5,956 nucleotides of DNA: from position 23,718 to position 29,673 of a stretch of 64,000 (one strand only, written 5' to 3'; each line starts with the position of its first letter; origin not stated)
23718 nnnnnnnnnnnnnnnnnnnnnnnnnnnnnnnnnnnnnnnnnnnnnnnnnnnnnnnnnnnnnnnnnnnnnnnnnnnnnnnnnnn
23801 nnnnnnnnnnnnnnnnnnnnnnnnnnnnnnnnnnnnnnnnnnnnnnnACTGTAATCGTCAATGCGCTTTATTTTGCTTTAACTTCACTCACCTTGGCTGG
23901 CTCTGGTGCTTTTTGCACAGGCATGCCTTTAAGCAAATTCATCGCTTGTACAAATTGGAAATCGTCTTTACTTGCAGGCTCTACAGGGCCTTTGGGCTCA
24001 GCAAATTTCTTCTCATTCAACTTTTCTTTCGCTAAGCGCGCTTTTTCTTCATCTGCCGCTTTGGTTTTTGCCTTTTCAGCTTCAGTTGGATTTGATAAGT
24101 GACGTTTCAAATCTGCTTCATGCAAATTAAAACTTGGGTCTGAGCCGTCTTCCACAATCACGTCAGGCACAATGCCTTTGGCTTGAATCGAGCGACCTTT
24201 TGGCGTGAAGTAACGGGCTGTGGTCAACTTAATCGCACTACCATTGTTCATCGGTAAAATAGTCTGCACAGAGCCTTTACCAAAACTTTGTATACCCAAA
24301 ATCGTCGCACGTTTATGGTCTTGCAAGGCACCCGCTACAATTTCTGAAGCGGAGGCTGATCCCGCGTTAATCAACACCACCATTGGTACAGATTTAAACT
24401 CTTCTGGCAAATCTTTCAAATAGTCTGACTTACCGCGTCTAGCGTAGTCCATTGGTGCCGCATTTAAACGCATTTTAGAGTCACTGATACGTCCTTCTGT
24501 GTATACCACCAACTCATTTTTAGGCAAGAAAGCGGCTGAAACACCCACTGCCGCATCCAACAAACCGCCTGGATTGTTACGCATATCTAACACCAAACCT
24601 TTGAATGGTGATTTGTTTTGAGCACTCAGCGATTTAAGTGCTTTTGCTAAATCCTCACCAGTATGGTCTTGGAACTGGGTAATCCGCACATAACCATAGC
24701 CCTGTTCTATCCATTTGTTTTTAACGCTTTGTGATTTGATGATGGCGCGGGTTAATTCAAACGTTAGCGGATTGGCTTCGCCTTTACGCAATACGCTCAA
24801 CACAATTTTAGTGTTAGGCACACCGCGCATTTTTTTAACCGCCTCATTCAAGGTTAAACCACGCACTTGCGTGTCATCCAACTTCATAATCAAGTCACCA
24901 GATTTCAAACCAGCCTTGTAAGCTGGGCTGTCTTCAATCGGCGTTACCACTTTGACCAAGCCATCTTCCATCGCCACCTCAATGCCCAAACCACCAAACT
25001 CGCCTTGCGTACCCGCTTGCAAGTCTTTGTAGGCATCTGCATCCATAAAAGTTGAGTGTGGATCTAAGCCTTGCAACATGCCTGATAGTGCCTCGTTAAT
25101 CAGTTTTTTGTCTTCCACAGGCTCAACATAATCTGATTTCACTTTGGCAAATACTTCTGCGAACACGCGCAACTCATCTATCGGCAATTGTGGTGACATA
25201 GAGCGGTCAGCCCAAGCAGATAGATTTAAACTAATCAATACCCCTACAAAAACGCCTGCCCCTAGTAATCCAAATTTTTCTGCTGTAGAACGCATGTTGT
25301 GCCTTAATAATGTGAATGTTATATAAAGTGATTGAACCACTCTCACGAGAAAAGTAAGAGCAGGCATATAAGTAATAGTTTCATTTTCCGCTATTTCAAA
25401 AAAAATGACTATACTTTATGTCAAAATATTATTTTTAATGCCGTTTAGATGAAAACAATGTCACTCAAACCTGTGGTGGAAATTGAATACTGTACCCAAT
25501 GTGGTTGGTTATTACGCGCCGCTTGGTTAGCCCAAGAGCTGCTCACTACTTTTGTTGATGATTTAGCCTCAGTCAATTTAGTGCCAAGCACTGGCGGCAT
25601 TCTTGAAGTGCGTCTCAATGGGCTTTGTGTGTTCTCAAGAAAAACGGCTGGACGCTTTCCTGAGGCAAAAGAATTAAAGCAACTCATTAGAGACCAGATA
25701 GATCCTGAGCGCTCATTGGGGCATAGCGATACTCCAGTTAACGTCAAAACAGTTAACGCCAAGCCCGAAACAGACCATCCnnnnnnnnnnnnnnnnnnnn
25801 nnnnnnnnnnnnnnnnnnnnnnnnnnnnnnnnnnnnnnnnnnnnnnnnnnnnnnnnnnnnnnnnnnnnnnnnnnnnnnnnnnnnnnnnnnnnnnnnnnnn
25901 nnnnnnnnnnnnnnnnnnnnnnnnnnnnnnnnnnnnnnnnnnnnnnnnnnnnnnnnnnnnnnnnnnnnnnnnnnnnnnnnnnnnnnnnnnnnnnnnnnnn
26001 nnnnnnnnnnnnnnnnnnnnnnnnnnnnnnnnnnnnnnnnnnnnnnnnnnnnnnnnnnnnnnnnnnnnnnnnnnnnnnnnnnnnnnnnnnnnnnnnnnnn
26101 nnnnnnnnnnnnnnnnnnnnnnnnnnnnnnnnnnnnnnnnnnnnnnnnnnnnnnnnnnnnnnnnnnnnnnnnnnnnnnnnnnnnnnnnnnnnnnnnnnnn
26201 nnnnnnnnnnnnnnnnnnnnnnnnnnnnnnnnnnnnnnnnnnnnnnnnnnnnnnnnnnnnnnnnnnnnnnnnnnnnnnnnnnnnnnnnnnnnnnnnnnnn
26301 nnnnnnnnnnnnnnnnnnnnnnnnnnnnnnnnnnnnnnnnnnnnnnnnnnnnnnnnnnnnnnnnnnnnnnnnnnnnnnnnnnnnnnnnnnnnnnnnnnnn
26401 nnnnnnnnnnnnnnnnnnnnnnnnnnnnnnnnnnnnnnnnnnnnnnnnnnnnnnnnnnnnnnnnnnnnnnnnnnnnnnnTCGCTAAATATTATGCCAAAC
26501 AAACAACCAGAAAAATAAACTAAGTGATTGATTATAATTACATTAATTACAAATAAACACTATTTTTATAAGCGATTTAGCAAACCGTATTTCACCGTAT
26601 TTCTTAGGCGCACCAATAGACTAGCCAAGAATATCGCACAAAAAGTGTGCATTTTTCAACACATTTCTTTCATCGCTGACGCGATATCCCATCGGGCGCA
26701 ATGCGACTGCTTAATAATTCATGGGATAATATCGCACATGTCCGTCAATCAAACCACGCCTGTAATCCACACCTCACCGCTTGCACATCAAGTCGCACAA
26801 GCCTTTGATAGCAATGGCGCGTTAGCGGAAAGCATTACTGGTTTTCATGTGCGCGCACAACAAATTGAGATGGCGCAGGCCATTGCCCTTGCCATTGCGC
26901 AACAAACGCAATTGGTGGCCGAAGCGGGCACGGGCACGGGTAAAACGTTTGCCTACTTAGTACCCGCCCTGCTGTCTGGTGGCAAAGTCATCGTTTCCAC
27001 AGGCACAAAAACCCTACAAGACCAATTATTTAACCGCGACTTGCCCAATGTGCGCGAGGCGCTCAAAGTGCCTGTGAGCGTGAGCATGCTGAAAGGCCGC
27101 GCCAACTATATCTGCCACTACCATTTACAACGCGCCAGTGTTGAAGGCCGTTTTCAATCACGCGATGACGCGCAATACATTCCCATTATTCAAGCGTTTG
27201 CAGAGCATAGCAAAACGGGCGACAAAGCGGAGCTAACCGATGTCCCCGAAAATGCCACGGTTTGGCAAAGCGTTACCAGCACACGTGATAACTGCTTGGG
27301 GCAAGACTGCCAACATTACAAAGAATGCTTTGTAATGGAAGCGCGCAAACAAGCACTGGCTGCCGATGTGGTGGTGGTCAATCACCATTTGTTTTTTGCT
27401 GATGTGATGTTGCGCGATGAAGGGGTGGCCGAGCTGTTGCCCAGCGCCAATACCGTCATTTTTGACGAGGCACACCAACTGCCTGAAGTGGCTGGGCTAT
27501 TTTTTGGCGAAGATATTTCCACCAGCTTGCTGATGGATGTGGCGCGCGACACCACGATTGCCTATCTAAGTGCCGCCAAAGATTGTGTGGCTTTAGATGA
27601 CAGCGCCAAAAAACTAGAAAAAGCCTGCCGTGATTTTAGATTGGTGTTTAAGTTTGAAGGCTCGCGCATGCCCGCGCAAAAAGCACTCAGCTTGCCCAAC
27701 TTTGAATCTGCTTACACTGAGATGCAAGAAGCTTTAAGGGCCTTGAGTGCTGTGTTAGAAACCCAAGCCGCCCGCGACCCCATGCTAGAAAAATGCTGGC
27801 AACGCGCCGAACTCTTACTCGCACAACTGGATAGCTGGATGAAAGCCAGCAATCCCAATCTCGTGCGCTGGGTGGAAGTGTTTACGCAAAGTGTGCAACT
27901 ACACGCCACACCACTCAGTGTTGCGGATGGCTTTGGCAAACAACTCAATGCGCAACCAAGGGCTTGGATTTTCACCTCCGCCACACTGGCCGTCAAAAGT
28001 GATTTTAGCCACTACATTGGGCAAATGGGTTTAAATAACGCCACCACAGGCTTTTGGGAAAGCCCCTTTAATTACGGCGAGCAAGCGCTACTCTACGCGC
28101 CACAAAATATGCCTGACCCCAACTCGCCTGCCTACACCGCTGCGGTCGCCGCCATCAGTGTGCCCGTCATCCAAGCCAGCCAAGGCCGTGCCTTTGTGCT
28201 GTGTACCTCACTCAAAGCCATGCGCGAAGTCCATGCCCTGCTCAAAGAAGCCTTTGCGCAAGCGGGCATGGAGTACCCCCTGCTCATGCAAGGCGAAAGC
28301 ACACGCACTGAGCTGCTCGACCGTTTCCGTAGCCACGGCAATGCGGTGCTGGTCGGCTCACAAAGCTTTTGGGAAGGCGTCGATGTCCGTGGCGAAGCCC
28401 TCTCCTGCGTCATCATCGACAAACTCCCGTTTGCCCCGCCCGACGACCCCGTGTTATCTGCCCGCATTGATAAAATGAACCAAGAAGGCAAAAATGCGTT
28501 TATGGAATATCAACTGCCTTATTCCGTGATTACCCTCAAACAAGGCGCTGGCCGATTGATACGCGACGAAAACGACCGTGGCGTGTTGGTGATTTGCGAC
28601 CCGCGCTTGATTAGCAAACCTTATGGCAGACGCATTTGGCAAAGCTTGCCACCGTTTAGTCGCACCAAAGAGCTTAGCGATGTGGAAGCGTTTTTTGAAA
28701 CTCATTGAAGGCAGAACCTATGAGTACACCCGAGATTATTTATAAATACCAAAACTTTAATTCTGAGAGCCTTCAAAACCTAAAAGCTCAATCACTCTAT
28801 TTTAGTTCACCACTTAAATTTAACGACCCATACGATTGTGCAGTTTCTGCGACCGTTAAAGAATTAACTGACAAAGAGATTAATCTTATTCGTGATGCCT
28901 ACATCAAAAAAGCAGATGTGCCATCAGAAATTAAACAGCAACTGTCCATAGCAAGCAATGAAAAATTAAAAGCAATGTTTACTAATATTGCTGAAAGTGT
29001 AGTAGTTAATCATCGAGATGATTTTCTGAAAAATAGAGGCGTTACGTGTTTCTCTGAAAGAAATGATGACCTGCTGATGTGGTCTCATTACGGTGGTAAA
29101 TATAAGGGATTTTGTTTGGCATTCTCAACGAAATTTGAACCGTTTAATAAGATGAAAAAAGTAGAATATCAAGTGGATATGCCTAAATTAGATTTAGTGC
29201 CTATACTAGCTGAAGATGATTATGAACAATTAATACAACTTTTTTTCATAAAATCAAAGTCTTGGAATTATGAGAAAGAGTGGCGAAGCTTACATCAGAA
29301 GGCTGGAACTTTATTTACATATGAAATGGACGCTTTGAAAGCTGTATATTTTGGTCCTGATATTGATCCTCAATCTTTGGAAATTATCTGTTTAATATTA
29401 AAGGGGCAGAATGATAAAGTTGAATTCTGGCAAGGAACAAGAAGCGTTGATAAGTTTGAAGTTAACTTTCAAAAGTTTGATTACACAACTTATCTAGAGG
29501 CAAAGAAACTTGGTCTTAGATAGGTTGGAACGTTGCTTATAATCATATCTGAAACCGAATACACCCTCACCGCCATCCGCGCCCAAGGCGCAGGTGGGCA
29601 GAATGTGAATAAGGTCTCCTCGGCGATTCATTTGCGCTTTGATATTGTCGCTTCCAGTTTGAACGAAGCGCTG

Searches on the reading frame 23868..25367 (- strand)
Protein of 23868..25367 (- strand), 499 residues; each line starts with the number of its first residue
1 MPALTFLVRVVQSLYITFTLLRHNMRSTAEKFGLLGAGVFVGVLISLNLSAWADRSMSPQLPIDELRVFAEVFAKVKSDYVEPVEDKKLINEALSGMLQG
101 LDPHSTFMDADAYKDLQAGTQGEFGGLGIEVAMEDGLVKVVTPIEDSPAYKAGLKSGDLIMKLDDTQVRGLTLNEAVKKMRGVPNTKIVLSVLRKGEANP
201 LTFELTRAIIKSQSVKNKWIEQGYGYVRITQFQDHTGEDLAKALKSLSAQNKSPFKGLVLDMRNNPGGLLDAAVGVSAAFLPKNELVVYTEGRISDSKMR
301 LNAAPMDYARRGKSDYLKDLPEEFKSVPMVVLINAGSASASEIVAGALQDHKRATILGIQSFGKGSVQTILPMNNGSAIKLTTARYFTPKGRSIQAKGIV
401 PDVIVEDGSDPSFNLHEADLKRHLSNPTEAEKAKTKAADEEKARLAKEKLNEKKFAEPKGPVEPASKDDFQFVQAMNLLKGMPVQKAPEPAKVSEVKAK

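Call 74: search_protein_families(library=pfam, proteins=[window:23868-25367:-], max_evalue=0.00001)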
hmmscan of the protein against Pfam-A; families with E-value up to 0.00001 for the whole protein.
window:23868-25367:- (499 aa): 5 families
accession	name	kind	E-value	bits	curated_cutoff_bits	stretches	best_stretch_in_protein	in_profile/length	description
PF03572.23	Peptidase_S41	-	1.5e-54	184.5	24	1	224-405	2-165/165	Peptidase family S41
PF13180.12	PDZ_2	-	5.7e-12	46.2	27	1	125-201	1-76/80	PDZ domain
PF22694.1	CtpB_N-like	-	1.1e-08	35.9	27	1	64-111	36-84/85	Activating protease CtpB N-terminal domain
PF17820.7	PDZ_6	-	1.1e-08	35.1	27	1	140-194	2-54/54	PDZ domain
PF00595.29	PDZ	-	4.2e-07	30.7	23.2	1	125-192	10-80/81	PDZ domain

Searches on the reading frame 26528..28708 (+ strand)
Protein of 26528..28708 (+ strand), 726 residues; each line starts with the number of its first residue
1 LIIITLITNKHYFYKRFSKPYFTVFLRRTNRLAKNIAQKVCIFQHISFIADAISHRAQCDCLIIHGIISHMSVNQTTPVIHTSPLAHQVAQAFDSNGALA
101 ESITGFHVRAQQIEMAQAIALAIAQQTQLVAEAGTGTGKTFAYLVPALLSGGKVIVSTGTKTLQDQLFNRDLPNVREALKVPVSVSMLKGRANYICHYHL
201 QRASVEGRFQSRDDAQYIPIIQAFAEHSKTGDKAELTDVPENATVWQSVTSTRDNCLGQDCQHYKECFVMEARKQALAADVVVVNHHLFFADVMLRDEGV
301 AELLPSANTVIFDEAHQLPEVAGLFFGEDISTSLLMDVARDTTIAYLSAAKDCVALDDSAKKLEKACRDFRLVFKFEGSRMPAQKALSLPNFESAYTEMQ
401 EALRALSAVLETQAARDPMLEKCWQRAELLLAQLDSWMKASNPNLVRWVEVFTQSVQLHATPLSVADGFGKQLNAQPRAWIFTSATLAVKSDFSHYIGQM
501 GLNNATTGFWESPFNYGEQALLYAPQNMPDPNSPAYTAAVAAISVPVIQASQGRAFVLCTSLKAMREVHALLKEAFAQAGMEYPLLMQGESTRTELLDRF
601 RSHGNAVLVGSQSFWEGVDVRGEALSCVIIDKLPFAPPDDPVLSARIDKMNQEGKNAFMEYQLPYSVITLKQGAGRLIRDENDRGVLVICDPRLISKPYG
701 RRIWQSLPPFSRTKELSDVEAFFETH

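Call 74: search_protein_families(library=pfam, proteins=[window:26528-28708:+], max_evalue=0.00001)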
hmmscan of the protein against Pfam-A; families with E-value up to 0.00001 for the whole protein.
window:26528-28708:+ (726 aa): 2 families
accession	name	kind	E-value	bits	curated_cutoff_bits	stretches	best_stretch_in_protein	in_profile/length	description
PF13307.12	Helicase_C_2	-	1.9e-45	155.4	25.3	1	547-709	4-169/170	Helicase C-terminal domain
PF00270.35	DEAD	-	1.3e-12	48.2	26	1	117-170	6-64/167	DEAD/DEAH box helicase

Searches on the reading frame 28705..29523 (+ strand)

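Call 74: search_protein_families(library=pfam, proteins=[window:28705-29523:+], max_evalue=0.00001)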
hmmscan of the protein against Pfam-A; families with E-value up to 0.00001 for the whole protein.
window:28705-29523:+ (272 aa): 1 family
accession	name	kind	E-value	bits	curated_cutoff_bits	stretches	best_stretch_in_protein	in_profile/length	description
PF11185.13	DUF2971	-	6.8e-07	31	22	1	125-194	1-88/89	Protein of unknown function (DUF2971)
